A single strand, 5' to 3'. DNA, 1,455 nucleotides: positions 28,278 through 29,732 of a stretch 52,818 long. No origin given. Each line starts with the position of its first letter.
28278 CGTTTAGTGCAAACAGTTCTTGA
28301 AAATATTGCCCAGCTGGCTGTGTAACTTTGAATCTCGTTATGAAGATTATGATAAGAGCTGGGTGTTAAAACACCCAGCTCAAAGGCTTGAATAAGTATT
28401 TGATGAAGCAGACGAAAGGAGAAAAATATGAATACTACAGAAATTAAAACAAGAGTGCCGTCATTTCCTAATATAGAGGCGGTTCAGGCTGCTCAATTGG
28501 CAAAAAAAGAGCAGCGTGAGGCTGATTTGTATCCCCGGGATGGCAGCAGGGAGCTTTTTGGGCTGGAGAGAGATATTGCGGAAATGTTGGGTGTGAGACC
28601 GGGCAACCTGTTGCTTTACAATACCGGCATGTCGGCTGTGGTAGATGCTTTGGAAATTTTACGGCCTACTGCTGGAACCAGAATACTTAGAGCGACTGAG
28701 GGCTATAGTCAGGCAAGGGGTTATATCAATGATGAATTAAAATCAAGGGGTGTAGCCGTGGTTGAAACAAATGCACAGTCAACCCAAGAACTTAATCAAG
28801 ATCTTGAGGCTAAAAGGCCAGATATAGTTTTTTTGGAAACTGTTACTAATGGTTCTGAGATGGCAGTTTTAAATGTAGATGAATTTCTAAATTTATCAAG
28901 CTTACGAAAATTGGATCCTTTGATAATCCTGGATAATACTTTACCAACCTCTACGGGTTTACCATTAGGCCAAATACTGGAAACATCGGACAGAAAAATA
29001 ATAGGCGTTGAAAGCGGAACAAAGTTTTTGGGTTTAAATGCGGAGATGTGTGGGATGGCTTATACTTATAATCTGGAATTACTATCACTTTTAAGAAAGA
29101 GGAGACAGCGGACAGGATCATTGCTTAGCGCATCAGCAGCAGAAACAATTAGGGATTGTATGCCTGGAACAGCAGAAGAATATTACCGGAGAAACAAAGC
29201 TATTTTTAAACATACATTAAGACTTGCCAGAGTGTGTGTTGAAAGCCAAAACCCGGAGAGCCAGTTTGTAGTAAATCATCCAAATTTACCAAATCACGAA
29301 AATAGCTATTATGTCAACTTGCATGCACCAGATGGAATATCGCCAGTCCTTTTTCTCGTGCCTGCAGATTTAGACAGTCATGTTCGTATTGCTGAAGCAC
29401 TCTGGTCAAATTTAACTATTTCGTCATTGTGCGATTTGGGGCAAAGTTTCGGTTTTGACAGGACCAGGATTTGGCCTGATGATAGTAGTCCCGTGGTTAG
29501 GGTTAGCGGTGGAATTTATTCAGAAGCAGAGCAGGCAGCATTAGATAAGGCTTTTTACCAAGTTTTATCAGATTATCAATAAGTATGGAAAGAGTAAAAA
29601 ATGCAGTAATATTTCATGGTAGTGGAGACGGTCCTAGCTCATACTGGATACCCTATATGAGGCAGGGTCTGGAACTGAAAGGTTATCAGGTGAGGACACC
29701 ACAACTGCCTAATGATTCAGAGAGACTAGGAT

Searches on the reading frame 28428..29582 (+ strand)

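Call 34: search_protein_families(library=pfam, proteins=[window:28428-29582:+], max_evalue=0.00001)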
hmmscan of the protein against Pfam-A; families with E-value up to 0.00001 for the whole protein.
window:28428-29582:+ (384 aa): 1 family
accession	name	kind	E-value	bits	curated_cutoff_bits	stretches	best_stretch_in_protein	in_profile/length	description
PF01053.26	Cys_Met_Meta_PP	-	1.3e-15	57.3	27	1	23-292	35-285/381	Cys/Met metabolism PLP-dependent enzyme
